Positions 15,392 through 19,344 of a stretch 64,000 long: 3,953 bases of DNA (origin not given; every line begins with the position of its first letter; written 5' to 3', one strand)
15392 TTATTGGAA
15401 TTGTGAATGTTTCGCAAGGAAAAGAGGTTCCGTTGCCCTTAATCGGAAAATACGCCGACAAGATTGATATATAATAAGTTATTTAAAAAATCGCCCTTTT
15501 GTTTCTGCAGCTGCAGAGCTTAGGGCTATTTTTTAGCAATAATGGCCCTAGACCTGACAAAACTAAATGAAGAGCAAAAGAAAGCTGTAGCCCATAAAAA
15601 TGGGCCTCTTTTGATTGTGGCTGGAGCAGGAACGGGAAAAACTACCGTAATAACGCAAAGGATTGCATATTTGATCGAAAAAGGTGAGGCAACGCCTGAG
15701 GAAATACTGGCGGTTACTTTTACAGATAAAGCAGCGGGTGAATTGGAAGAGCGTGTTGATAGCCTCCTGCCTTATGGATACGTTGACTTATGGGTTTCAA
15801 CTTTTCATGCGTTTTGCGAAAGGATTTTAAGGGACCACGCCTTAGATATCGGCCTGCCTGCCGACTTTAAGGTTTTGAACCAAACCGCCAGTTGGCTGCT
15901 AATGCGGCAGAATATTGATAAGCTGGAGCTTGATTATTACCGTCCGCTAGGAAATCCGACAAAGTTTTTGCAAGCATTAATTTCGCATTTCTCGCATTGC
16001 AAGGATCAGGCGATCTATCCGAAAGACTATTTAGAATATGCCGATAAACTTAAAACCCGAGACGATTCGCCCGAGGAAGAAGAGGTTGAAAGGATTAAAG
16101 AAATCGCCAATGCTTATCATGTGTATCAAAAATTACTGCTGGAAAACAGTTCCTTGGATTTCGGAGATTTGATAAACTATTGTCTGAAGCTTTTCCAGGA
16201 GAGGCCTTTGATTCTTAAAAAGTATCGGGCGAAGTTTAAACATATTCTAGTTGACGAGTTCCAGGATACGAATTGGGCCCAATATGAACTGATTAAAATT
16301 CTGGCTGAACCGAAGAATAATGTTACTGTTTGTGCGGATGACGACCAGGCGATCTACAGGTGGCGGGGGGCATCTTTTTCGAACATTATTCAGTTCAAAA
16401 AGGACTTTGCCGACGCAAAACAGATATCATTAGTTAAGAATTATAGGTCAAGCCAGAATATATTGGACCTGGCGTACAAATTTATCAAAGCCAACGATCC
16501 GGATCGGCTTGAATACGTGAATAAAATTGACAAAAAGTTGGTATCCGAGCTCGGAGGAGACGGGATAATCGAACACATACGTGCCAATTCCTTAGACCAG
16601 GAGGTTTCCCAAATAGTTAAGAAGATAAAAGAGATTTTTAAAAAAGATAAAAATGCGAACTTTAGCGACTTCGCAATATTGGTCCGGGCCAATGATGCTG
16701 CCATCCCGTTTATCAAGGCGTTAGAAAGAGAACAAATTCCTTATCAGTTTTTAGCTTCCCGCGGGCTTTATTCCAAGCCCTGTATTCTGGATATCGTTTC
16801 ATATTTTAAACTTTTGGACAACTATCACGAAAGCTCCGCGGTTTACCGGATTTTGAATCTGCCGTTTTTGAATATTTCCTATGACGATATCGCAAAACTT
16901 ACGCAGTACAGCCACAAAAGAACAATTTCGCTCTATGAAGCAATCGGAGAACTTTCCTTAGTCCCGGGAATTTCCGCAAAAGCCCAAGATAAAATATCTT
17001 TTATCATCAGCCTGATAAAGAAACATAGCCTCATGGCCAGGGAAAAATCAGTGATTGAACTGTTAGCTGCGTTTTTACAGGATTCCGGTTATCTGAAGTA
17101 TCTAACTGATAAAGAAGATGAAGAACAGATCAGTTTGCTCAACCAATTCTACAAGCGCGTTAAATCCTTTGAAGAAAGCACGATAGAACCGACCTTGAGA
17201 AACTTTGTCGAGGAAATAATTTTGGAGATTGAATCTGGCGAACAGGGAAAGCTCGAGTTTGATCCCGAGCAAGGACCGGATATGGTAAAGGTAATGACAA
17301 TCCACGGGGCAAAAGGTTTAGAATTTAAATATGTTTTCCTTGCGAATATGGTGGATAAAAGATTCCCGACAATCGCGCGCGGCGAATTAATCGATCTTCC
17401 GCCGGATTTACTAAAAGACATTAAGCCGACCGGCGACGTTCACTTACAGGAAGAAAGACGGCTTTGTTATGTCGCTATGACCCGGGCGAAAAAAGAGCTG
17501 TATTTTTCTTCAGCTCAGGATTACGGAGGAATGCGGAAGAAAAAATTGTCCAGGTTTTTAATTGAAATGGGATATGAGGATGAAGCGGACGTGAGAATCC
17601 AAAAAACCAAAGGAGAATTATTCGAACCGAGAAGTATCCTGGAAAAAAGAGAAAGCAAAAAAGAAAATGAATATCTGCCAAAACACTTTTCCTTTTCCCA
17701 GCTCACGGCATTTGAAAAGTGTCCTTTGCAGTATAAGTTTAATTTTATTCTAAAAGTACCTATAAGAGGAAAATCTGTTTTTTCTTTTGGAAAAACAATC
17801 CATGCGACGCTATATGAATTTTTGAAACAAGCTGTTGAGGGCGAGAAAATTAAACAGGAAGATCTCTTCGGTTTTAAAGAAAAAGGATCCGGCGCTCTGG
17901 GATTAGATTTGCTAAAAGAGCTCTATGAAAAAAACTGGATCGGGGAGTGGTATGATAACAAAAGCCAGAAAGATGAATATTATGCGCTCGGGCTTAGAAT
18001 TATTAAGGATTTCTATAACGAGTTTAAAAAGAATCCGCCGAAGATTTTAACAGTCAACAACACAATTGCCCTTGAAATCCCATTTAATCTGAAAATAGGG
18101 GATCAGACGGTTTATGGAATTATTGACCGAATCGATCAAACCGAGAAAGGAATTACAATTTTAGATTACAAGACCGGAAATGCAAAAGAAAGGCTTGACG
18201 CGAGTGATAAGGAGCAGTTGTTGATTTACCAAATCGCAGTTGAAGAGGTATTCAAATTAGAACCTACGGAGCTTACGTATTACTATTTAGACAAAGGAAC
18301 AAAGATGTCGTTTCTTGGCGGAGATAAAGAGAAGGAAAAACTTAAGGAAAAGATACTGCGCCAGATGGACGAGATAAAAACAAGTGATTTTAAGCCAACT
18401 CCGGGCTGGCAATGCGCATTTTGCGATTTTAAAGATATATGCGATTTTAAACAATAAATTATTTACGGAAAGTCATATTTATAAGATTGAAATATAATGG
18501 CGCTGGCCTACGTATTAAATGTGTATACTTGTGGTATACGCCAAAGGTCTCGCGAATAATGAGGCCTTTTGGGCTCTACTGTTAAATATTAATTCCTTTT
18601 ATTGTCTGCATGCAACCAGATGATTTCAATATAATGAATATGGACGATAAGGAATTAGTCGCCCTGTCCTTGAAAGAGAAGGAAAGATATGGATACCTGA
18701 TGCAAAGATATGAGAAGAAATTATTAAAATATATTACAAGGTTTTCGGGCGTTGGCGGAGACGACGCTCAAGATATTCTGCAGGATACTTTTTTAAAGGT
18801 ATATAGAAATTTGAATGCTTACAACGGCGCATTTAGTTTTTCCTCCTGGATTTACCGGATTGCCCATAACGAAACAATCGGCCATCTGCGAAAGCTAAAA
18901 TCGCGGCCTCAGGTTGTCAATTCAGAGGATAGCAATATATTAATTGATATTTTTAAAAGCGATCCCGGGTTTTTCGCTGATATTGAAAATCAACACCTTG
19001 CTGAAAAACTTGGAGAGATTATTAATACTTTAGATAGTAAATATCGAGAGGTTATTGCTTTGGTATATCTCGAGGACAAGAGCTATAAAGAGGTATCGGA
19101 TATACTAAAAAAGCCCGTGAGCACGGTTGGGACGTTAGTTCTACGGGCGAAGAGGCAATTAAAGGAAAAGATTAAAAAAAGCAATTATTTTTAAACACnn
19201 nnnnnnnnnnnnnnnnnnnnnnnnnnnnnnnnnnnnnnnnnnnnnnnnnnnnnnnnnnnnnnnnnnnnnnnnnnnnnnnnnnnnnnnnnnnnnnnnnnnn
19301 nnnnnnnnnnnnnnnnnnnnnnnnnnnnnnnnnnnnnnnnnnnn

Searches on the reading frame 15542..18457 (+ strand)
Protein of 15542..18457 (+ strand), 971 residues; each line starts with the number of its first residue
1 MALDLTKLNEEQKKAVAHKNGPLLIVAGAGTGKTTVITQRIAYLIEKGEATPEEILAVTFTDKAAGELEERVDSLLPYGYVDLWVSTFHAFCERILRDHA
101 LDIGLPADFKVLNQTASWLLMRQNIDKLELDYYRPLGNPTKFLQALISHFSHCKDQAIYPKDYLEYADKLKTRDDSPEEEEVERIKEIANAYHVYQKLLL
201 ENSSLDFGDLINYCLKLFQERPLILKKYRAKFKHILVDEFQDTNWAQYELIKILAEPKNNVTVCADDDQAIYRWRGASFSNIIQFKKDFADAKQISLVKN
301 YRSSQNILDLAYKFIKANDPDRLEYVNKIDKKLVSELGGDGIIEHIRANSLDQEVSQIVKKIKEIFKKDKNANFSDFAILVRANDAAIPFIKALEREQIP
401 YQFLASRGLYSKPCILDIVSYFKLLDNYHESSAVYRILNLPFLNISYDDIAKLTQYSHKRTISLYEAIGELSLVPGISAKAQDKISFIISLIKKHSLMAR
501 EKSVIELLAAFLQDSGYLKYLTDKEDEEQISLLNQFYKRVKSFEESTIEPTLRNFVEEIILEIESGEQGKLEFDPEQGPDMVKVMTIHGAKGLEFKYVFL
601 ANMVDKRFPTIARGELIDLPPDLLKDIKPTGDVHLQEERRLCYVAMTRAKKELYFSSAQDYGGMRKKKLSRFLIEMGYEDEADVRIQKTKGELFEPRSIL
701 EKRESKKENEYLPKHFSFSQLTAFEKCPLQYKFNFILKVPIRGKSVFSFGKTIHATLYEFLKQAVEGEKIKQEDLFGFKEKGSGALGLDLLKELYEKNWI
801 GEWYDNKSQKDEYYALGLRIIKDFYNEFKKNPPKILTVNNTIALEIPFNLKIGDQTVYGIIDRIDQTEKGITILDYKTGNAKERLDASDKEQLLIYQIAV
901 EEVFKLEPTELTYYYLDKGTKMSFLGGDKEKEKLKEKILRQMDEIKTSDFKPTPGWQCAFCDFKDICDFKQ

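Call 47: search_solved_structures(query=window:15542-18457:+, max_evalue=1e-10)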
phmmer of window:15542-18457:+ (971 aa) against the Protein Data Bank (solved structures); distinct sequences matched with E-value up to 1e-10: 24.
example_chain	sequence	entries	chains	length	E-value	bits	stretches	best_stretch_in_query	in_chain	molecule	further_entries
1pjr_A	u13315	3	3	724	1.9e-103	350.7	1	5-676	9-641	PCRA | ATP-DEPENDENT HELICASE PCRA | HELICASE PCRA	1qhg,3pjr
2pjr_A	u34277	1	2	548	2.5e-90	307.3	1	5-561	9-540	PROTEIN (HELICASE PCRA)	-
9dci_A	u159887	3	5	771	6.6e-83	282.8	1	6-677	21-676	ATP-dependent DNA helicase UvrD1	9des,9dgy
2is1_A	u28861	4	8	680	4.8e-81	276.6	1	5-690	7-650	DNA helicase II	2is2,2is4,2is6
3lfu_A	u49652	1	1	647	1.6e-80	274.9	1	5-686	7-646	DNA helicase II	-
1uaa_A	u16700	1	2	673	1.4e-79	271.8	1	7-680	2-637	PROTEIN (ATP-DEPENDENT DNA HELICASE REP.)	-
4c2u_A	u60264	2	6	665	3.4e-77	263.9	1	6-661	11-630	DNA HELICASE II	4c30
4c2t_A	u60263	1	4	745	5.4e-77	263.2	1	6-661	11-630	DNA HELICASE II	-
1qhh_B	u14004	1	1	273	6.1e-46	160.4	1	186-459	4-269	PROTEIN (PCRA (SUBUNIT))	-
6ppu_B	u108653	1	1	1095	5.9e-45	157.2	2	3-121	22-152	UvrD/REP helicase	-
6ppr_B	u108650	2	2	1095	7.2e-44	153.6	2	3-121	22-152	UvrD/REP helicase | DNA 3'-5' helicase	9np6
7sjr_B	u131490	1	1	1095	5.2e-43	150.7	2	3-121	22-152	DNA helicase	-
6ppj_B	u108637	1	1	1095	6.5e-43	150.4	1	3-121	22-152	UvrD/REP helicase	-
3u44_A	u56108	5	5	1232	2.9e-32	115.2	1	348-660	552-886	ATP-dependent helicase/nuclease subunit A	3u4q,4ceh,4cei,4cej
1qhh_A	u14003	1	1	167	3.1e-30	108.4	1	5-131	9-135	PROTEIN (PCRA (SUBUNIT))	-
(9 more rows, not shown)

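Call 48: search_protein_families(library=ncbifam, proteins=[window:15542-18457:+], max_evalue=0.001)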
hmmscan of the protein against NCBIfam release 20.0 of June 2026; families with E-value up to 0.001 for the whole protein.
window:15542-18457:+ (971 aa): 19 families
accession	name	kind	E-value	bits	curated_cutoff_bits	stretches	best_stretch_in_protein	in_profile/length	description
TIGR01073.1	pcrA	equivalog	3.9e-159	531.3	911.2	1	5-692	2-647/725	DNA helicase PcrA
TIGR01074.1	rep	equivalog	4e-129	431.8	951.45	1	7-681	1-638/668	DNA helicase Rep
NF008743.0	PRK11773.1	equivalog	4e-124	415.6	965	1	5-698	7-658/720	DNA helicase II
TIGR01075.1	uvrD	equivalog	9.7e-119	397.7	1144.45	1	5-692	2-647/715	DNA helicase II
NF008172.0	PRK10919.1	equivalog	4.3e-96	322.7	1168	1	7-680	2-637/673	DNA helicase Rep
TIGR02785.1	addA_Gpos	equivalog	6.2e-66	223.1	707.65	4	348-608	546-809/1234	helicase-exonuclease AddAB subunit AddA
NF008276.0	PRK11054.1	equivalog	1.4e-53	182.4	543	3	173-334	377-538/684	DNA helicase IV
TIGR02784.1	addA_alphas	equivalog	3.6e-49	168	860.75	3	348-659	556-871/1138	double-strand break repair helicase AddA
TIGR00609.1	recB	equivalog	2.1e-48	165.3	696.05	2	202-667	340-822/1175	exodeoxyribonuclease V subunit beta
NF010485.0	PRK13909.1-2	equivalog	2.7e-37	128.5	650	2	161-604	257-633/909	RecB-like helicase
NF010487.0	PRK13909.1-4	equivalog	1.2e-31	109.8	759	2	188-424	277-525/924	RecB-like helicase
TIGR00372.1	cas4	equivalog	2.8e-17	63.1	65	1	842-968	53-179/180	CRISPR-associated protein Cas4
NF010486.0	PRK13909.1-3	equivalog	2.4e-16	58.9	1109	2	164-407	260-515/921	RecB-like helicase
NF041464.1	HelD_BACSU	equivalog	4e-16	58.1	419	1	146-331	471-644/779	RNA polymerase recycling motor HelD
NF008128.0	PRK10876.1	equivalog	3.5e-15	54.8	1697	1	202-315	346-461/1181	exodeoxyribonuclease V subunit beta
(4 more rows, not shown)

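Call 53: search_protein_families(library=pfam, proteins=[window:15542-18457:+], max_evalue=0.00001)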
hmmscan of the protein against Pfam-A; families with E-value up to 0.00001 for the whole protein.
window:15542-18457:+ (971 aa): 7 families
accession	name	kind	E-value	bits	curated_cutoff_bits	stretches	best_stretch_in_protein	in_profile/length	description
PF00580.27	UvrD-helicase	-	6.1e-83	279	23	1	8-289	1-270/271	UvrD/REP helicase N-terminal domain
PF13361.12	UvrD_C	-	9.9e-58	196.7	25.6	1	295-659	1-349/350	UvrD-like helicase C-terminal domain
PF12705.13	PDDEXK_1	-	4.2e-33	115.8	22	1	715-968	1-247/247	PD-(D/E)XK nuclease superfamily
PF13245.12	AAA_19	-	1.7e-22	80.5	25.1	1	12-273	1-132/134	AAA domain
PF13538.12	UvrD_C_2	-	1.2e-10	41.6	27.4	0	632-655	28-51/52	UvrD-like helicase C-terminal domain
PF21445.3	ADDB_N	-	1.7e-08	34.4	26.6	1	25-269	2-235/290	ADDB, N-terminal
PF13604.12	AAA_30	-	1.3e-06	28.8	27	0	7-72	1-66/191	AAA domain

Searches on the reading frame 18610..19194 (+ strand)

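Call 53: search_protein_families(library=pfam, proteins=[window:18610-19194:+], max_evalue=0.00001)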
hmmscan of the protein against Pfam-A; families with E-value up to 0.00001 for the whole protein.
window:18610-19194:+ (194 aa): 3 families
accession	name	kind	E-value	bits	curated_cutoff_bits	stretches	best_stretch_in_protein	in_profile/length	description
PF04542.20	Sigma70_r2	-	2e-14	53.6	24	1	30-97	1-69/71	Sigma-70 region 2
PF08281.18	Sigma70_r4_2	-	5.8e-13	48.7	25.7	1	132-184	2-54/54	Sigma-70, region 4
PF04545.22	Sigma70_r4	-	1.4e-07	31.4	24.1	1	138-186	2-50/50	Sigma-70, region 4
